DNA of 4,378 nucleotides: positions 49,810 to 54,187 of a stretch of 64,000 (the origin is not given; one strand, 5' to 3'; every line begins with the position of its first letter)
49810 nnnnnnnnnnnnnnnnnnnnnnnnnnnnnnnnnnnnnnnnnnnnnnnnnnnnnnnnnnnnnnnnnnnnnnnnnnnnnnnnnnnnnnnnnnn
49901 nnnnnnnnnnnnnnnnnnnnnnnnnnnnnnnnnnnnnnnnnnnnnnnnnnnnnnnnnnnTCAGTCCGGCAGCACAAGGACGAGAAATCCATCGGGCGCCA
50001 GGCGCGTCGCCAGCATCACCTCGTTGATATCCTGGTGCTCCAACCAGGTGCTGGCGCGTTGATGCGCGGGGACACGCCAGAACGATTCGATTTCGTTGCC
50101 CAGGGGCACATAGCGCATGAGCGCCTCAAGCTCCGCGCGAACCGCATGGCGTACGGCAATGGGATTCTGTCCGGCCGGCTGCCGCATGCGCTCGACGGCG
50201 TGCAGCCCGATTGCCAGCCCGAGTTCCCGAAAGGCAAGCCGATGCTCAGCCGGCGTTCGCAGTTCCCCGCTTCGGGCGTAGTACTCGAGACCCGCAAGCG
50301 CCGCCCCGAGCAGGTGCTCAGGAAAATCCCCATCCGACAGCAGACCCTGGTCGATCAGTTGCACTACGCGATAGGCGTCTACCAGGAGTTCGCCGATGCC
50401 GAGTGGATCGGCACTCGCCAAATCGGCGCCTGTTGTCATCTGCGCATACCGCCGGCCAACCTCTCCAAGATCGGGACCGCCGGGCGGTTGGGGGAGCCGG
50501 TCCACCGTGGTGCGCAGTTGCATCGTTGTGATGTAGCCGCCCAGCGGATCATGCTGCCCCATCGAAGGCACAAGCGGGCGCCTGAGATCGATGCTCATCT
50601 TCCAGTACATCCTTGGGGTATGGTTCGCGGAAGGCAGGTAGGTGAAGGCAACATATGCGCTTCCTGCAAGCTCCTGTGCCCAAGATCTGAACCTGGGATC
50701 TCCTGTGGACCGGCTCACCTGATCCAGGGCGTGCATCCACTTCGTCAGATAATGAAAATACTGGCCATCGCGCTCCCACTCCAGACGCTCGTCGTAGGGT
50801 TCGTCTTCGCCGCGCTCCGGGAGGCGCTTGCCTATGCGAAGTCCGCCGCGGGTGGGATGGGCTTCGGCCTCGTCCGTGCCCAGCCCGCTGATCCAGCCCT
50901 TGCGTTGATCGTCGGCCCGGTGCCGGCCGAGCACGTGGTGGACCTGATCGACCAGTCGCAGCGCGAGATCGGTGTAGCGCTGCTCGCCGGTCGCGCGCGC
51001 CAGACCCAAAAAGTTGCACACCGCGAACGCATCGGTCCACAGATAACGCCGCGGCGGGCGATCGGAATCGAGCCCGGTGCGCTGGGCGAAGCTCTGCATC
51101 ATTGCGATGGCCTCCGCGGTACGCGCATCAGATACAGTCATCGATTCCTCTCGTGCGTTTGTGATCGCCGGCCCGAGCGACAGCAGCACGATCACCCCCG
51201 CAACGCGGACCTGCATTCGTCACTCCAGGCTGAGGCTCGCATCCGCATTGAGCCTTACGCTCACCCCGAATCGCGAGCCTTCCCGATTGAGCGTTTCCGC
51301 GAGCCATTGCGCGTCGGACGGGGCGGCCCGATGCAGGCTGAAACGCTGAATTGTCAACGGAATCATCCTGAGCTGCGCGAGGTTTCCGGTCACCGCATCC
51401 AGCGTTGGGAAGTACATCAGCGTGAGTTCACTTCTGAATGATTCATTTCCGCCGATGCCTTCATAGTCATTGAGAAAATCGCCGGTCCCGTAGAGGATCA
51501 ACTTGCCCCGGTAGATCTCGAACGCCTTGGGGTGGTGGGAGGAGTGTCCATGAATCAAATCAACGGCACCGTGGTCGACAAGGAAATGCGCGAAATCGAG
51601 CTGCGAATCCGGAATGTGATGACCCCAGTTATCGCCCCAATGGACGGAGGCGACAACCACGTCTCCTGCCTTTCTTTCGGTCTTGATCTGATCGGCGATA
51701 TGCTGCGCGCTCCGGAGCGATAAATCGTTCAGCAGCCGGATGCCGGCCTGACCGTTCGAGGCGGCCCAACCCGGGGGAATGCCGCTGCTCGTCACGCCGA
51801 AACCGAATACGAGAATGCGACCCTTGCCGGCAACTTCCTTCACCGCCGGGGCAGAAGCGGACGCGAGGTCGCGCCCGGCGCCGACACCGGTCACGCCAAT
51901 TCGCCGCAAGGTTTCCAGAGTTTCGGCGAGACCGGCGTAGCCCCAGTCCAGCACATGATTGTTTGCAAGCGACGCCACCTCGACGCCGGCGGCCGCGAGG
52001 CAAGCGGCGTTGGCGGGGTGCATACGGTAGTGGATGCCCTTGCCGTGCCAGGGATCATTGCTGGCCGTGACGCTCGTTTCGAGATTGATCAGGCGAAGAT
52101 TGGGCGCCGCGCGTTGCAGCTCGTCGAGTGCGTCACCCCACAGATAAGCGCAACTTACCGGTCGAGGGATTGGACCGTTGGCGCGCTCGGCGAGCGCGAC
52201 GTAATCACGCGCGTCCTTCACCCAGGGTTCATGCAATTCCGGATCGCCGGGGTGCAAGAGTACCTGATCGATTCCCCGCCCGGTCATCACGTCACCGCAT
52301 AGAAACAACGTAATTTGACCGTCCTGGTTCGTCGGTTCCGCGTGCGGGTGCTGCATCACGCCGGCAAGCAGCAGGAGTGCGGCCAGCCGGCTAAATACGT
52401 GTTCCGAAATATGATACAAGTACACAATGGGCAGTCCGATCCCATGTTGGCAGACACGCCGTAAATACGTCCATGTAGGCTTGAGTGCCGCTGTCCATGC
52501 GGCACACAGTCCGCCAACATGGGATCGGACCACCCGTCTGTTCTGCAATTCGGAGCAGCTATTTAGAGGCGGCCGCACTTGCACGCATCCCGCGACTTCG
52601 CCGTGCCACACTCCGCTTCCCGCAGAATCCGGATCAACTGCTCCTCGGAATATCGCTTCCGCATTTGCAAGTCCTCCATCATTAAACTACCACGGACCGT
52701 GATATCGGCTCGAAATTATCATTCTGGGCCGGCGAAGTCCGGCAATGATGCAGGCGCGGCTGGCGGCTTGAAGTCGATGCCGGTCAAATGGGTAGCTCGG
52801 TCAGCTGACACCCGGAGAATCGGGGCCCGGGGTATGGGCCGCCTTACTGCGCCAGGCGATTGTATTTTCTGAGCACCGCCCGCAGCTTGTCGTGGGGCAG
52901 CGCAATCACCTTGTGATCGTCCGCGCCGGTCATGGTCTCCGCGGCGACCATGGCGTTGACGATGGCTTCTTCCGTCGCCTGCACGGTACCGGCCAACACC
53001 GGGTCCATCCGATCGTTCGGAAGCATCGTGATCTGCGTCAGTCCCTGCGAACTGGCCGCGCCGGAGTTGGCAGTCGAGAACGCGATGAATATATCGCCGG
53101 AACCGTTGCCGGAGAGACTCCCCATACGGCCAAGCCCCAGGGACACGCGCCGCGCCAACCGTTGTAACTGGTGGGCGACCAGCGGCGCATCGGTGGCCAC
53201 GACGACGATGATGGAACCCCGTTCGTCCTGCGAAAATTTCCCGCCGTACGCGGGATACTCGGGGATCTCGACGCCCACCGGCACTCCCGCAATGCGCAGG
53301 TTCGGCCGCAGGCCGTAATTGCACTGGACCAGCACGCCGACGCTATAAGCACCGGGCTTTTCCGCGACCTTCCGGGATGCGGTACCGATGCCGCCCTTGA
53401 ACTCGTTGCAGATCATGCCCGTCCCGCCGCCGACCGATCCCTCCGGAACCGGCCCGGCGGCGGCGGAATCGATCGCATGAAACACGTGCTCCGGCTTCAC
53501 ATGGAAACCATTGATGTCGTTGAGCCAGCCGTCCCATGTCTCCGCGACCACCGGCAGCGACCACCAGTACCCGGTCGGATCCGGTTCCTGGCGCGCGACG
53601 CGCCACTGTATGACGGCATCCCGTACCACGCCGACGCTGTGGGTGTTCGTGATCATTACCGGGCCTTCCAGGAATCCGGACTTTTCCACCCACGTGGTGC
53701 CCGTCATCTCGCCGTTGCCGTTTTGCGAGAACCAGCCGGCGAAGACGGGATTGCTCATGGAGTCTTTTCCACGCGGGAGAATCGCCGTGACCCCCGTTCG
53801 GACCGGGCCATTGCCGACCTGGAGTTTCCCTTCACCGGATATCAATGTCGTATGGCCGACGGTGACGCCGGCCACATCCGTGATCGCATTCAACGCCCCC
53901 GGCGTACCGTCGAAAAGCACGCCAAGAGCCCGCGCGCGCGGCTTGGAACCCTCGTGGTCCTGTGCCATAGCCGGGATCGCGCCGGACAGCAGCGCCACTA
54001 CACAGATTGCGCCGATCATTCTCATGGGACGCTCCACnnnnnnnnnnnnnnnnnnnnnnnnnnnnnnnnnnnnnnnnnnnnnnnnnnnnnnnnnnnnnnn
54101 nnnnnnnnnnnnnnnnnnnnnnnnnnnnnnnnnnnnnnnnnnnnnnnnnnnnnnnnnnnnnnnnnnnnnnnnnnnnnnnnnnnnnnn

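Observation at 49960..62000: ECF sigma / FecR / TonB-dependent transducer operon followed by a string of exported hydrolases: candidate surface-signalling-controlled uptake and degradation locus for an unknown peptide-like substrate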

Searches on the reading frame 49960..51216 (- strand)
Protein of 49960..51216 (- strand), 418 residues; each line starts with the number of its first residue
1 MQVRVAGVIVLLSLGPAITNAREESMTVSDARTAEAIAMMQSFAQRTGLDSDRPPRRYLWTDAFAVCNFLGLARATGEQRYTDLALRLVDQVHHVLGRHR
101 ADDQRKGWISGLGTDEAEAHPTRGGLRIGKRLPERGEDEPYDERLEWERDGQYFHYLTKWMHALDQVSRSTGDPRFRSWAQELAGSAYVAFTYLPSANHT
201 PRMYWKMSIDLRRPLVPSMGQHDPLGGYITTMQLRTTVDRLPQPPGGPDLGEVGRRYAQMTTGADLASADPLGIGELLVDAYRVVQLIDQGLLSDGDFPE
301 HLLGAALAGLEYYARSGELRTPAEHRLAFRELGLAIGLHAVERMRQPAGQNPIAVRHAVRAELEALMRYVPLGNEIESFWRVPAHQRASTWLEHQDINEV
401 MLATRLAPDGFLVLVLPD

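Call 3: search_protein_families(library=pfam, proteins=[window:49960-51216:-], max_evalue=0.01)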
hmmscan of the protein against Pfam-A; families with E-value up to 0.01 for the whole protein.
window:49960-51216:- (418 aa): 0 families

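Call 4: search_protein_families(library=ncbifam, proteins=[window:49960-51216:-], max_evalue=0.01)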
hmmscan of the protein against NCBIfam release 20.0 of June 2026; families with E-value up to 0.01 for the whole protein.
window:49960-51216:- (418 aa): 0 families

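Call 23: search_protein_families(library=pfam, proteins=[window:49960-51216:-], max_evalue=1)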
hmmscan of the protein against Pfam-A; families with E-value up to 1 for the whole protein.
window:49960-51216:- (418 aa): 2 families
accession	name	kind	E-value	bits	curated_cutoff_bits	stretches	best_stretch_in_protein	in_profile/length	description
PF07944.18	Beta-AFase-like_GH127_cat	-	0.019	14.4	24.9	1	69-124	184-234/376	Beta-L-arabinofuranosidase, GH127 catalytic domain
PF07221.17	GlcNAc_2-epim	-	0.077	12.7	23.4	1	41-122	249-334/347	N-acylglucosamine 2-epimerase (GlcNAc 2-epimerase)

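Call 38: find_related_loci(query=window:49960-51216:-, collection=genome_contigs, flank=8000)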
Query window:49960-51216:- (418 aa) in genome_contigs; peptide patterns used: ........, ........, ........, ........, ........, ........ (x = any residue, [..] = any of these).
599 stretches matched a pattern (row limit reached: there are more); 556 encode a relative of the query (tblastn E <= 1e-3); the best 80 are kept; 80 distinct loci.
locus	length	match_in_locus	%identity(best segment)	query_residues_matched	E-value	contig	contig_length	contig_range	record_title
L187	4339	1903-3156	74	1-418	0e+0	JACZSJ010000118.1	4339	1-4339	MAG: Proteobacteria bacterium isolate B10T3L8 B10T3L8_NODE9693, whole genome shotgun sequence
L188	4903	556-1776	69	8-414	0e+0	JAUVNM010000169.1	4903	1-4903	MAG: Gammaproteobacteria bacterium isolate CSMAG_610 CSMAG_610_k141_1867894_length_4903_cov_9.0000, whole genome shotgun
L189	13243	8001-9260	65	1-418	4e-175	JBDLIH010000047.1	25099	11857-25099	MAG: Pseudomonadota bacterium isolate MAG020 MAG020_47, whole genome shotgun sequence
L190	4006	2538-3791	63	1-415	0e+0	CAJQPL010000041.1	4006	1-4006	MAG: uncultured Woeseiaceae bacterium isolate 3_20180319_Bin_METABAT_220_1 genome assembly, contig: c_000011871993, whol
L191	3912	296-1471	64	27-415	2e-175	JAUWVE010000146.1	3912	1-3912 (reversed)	MAG: Gammaproteobacteria bacterium isolate CSMAG_2624 CSMAG_2624_k141_2992330_length_3912_cov_9.1928, whole genome shotg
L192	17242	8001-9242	63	1-415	3e-168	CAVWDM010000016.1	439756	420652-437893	MAG: uncultured Gammaproteobacteria bacterium isolate MFD03804.bin.1.259 genome assembly, contig: contig_4110, whole gen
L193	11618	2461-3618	66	27-414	4e-168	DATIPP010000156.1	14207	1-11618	MAG TPA_asm: Gammaproteobacteria bacterium isolate SMAG_U15853 k141_220057, whole genome shotgun sequence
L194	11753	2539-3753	64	17-418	2e-167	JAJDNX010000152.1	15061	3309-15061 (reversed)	MAG: Gammaproteobacteria bacterium isolate ALSabin.191 k141_9211585, whole genome shotgun sequence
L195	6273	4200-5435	63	8-416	3e-168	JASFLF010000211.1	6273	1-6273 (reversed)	MAG: Gammaproteobacteria bacterium isolate D0817M02metaG_sub_Bin_279 D0817M02metaG_FD_scaffold_7030_c1, whole genome sho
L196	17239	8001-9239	64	1-411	8e-167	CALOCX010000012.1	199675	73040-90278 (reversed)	MAG: uncultured Gammaproteobacteria bacterium isolate LOGT_bin.0252 genome assembly, contig: contig_31928, whole genome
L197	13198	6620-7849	63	8-418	3e-166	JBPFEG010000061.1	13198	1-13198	MAG: Methylomicrobium sp. isolate Soil4BBin16 k141_523788, whole genome shotgun sequence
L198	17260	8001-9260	62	1-417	3e-166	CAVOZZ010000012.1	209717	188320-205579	MAG: uncultured Gammaproteobacteria bacterium isolate MFD09779.bin.2.146 genome assembly, contig: contig_9922, whole gen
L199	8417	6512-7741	61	1-415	1e-166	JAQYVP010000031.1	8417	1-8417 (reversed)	MAG: Chromatiales bacterium isolate SG_15_bin39 SG15_bin39_k141_4968390, whole genome shotgun sequence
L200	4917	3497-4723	61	1-414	2e-169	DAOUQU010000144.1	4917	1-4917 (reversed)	MAG TPA_asm: Gammaproteobacteria bacterium isolate CSMAG_134 CSMAG_134_k141_1783628_length_4917_cov_7.5595, whole genome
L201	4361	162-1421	60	2-415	2e-170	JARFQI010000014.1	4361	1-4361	MAG: Arenicellales bacterium isolate MAG_Ve_Sed_20 k141_3772525, whole genome shotgun sequence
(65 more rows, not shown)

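Call 60: search_solved_structures(query=window:49960-51216:-, max_evalue=1)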
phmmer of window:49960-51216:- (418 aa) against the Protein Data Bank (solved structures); distinct sequences matched with E-value up to 1: 1.
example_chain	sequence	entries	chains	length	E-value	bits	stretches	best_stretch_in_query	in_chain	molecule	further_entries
7ati_A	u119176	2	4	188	0.55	12.3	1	355-396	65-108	Chlorite dismutase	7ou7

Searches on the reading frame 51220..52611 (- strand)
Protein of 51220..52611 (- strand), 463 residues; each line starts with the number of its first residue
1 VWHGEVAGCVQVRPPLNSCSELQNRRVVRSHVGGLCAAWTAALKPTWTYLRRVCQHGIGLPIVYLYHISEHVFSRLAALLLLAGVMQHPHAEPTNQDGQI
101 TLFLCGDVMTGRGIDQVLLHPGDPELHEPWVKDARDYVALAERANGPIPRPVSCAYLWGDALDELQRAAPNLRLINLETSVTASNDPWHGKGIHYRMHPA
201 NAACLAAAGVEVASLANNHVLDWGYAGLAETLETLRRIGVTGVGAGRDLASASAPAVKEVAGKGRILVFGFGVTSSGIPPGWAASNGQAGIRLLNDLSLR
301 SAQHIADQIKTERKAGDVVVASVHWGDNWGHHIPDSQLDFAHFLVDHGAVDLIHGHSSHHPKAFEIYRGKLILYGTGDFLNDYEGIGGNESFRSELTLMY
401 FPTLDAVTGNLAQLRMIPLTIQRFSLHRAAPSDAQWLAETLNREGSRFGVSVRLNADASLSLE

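Call 3: search_protein_families(library=pfam, proteins=[window:51220-52611:-], max_evalue=0.01)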
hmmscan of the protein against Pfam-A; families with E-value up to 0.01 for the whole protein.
window:51220-52611:- (463 aa): 1 family
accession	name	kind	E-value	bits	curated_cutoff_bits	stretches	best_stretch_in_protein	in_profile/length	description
PF09587.15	PGA_cap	-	2.1e-77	260.5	27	1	101-383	1-255/255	Bacterial capsule synthesis protein PGA_cap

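Call 4: search_protein_families(library=ncbifam, proteins=[window:51220-52611:-], max_evalue=0.01)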
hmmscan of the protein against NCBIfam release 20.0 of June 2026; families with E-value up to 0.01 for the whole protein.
window:51220-52611:- (463 aa): 1 family
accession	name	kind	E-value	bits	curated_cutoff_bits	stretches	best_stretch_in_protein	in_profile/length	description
NF038314.1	epimerase_MslH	equivalog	1.8e-14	53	700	2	301-382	236-318/439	lasso peptide C-terminal Trp epimerase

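Call 59: search_solved_structures(query=window:51220-52425:-, max_evalue=0.001)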
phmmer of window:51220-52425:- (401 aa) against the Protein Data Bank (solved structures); distinct sequences matched with E-value up to 0.001: 3.
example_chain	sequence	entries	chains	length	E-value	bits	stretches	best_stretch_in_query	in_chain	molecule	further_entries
8gq9_A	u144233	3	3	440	7.4e-12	48.2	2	143-205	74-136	Poly-gamma-glutamate synthesis protein (Capsule biosynthesis protein)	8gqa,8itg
8gqb_A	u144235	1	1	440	7.6e-12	48.2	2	143-205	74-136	Poly-gamma-glutamate synthesis protein (Capsule biosynthesis protein)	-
8ith_A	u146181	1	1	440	4e-11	45.8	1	143-205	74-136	Poly-gamma-glutamate synthesis protein (Capsule biosynthesis protein)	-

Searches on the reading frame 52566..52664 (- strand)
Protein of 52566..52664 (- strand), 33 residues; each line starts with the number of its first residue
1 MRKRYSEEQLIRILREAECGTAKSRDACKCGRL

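Call 73: search_protein_families(library=pfam, proteins=[window:52566-52664:-], max_evalue=1)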
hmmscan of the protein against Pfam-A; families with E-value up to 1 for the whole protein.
seq(33 aa): 1 family
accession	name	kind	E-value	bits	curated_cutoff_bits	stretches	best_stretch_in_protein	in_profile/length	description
PF01527.26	HTH_Tnp_1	-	0.0058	17.3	24.1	1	2-25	4-28/75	Transposase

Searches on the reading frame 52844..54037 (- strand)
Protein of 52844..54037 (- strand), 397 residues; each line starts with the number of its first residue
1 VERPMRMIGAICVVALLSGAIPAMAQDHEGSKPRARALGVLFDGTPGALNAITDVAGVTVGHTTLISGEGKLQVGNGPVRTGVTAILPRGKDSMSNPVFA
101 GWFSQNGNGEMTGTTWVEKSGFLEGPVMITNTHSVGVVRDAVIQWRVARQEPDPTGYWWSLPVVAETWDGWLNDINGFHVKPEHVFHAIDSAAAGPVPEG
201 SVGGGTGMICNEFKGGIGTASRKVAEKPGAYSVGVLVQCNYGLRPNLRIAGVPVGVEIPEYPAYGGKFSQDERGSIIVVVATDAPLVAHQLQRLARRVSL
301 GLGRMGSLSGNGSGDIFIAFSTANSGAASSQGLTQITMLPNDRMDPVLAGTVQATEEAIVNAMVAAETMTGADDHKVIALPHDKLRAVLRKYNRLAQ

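Call 3: search_protein_families(library=pfam, proteins=[window:52844-54037:-], max_evalue=0.01)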
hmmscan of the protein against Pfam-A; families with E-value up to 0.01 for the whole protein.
window:52844-54037:- (397 aa): 1 family
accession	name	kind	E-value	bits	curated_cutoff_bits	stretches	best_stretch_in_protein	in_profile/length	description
PF03576.19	Peptidase_S58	-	2.4e-120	402.1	23.9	1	50-376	1-306/307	Peptidase family S58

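Call 4: search_protein_families(library=ncbifam, proteins=[window:52844-54037:-], max_evalue=0.01)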
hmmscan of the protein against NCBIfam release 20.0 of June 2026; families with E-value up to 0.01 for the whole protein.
window:52844-54037:- (397 aa): 0 families

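Call 10: find_related_loci(query=window:52844-54025:-, collection=genome_contigs, flank=10000)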
Query window:52844-54025:- (393 aa) in genome_contigs; peptide patterns used: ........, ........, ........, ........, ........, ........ (x = any residue, [..] = any of these).
600 stretches matched a pattern (row limit reached: there are more); 585 encode a relative of the query (tblastn E <= 1e-3); the best 80 are kept; 80 distinct loci.
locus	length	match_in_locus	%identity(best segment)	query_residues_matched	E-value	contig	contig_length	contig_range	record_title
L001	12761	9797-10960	81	1-393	0e+0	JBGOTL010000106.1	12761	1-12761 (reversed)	MAG: Candidatus Acidiferrum sp. isolate OBJ_0618_7090110_163 k141_4322700_length_12761_cov_21.6786, whole genome shotgun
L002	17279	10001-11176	81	1-393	0e+0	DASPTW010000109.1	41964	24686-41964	MAG TPA_asm: Candidatus Acidoferrum sp. isolate SMAG_U12287 k141_40168, whole genome shotgun sequence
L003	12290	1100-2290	80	1-393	0e+0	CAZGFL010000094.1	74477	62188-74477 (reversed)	MAG TPA_asm: uncultured Acidobacteriaceae bacterium isolate binchicken_co279_175 genome assembly, contig: k141_1256156,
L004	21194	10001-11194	78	1-393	0e+0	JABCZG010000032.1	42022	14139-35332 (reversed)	MAG: Acidobacteria bacterium isolate Inc-BW-C-12-M_MAG16 Ga0210394_10001256, whole genome shotgun sequence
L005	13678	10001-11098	83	28-392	0e+0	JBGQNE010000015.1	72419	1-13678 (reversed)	MAG: Terriglobia bacterium isolate OBJ2_061818_130_55 k141_1521006_length_72419_cov_11.9997, whole genome shotgun sequen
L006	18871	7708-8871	79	7-393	0e+0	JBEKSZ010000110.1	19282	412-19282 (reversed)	MAG: Candidatus Acidiferrum sp. isolate SPRUCE 546 SPRUCE_546_110, whole genome shotgun sequence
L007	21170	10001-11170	78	1-389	0e+0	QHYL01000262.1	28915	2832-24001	MAG: Acidobacteria bacterium isolate gp2 AA89 14_0927_05_20cm_scaffold_611_curated, whole genome shotgun sequence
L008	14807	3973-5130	79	7-393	0e+0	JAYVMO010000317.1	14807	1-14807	MAG: Acidobacteriota bacterium isolate GL61_DN_concoct_89 GL61_DN_concoct_89_316, whole genome shotgun sequence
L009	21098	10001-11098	82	28-392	0e+0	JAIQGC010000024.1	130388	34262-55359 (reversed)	MAG: Terriglobia bacterium isolate SRVP_33 SRVP18_hole-7m-from-trench_1_80cm_scaffold_419, whole genome shotgun sequence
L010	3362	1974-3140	78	4-391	0e+0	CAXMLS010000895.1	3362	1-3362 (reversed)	MAG TPA_asm: uncultured bacterium isolate SRR1572169_concoct_8 genome assembly, contig: ERZ16270753.179806, whole genome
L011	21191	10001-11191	77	1-393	0e+0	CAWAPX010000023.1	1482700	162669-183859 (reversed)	MAG: uncultured Acidobacteriota bacterium isolate MFD04434.bin.1.131 genome assembly, contig: contig_392, whole genome s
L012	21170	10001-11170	77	4-393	0e+0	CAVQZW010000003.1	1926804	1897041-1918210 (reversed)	MAG: uncultured Acidobacteriota bacterium isolate MFD00008.bin.2.180 genome assembly, contig: contig_22667, whole genome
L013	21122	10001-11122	80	21-393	0e+0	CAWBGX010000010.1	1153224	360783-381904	MAG: uncultured Acidobacteriota bacterium isolate MFD06714.bin.2.146 genome assembly, contig: contig_37039, whole genome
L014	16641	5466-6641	78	2-391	0e+0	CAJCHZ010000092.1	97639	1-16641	Betaproteobacteria bacterium isolate BOG_genome_mining.134 genome assembly, contig: k141_12805987, whole genome shotgun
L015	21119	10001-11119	81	22-393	0e+0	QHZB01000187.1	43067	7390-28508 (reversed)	MAG: Acidobacteria bacterium isolate gp2 AA102 14_0903_13_20cm_scaffold_184_curated, whole genome shotgun sequence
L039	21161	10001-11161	76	8-393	0e+0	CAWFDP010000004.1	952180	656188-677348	MAG: uncultured Acidobacteriota bacterium isolate MFD05513.bin.1.260 genome assembly, contig: contig_394, whole genome s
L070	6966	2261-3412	73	9-391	0e+0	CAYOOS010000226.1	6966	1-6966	MAG TPA_asm: uncultured Acidobacteriaceae bacterium isolate binchicken_co162_443 genome assembly, contig: NODE_28948_len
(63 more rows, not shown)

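Call 58: search_solved_structures(query=window:52844-54025:-, max_evalue=0.00001)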
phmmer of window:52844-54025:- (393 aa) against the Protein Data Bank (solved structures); distinct sequences matched with E-value up to 0.00001: 6.
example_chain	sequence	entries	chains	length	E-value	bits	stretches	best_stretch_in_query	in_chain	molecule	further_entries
1b65_A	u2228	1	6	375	3.3e-104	352.1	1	27-392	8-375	PROTEIN (AMINOPEPTIDASE)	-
3n2w_A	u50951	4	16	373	3.5e-98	332.3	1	29-386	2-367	Beta-peptidyl aminopeptidase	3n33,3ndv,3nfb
3n5i_A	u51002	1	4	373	8.9e-98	330.9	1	29-386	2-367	Beta-peptidyl aminopeptidase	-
5tzb_A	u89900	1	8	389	3.9e-89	302.5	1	25-365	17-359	D-aminopeptidase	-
2drh_A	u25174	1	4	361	3.2e-88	299.5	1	31-392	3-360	361aa long hypothetical D-aminopeptidase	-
4rv1_A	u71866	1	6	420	2.4e-07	33.2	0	22-69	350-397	Engineered Protein OR497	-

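Call 84: search_protein_families(library=pfam, proteins=[L070:745-2154:+, L070:3479-4744:-, L039:5660-7801:-, L001:4993-6351:-], max_evalue=0.00001)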
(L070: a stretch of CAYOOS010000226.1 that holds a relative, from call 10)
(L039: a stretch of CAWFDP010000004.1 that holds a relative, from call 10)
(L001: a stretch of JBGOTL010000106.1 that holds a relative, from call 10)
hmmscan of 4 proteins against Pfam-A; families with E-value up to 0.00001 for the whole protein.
L070:745-2154:+ (470 aa): 1 family
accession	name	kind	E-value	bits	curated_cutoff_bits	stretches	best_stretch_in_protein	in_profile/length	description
PF00202.27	Aminotran_3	-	1.2e-89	301.2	30.5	1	42-464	11-403/403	Aminotransferase class-III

L070:3479-4744:- (422 aa): 2 families
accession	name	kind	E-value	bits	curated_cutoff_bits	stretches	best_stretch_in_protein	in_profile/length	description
PF01571.26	GCV_T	-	8.9e-59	199.2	25.6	1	41-273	11-241/255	Aminomethyltransferase folate-binding domain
PF08669.17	GCV_T_C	-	6.3e-13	48.9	25.9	1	344-411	16-79/80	Glycine cleavage T-protein C-terminal barrel domain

L039:5660-7801:- (714 aa): 7 families
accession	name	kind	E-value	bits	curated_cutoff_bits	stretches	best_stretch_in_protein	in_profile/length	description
PF00326.27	Peptidase_S9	-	1.9e-62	211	22.6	1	504-713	1-210/213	Prolyl oligopeptidase family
PF07676.18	PD40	-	1.3e-29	101.9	20.9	1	114-145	4-37/38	WD40-like Beta Propeller Repeat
PF00930.27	DPPIV_N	-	9.5e-16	57.9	22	0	221-322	255-344/354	Dipeptidyl peptidase IV (DPP IV) N-terminal region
PF00561.26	Abhydrolase_1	-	2.4e-10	40.9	25.8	0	639-693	191-241/245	alpha/beta hydrolase fold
PF02897.21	Peptidase_S9_N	-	9.1e-09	35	24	0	314-462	131-292/414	Prolyl oligopeptidase, N-terminal beta-propeller domain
PF25174.1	Beta-prop_THOC3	-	1.6e-08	34.3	305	0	112-181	83-149/272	THOC3 beta-propeller domain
PF20434.5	BD-FAE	-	1.5e-07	31.6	26.8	1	482-673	9-215/215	BD-FAE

L001:4993-6351:- (453 aa): 2 families
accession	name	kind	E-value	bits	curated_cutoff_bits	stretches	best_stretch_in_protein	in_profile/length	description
PF13520.12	AA_permease_2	-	5.9e-46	157.7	27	1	37-425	1-404/427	Amino acid permease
PF00324.27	AA_permease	-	8.1e-29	101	24.6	1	49-421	9-413/470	Amino acid permease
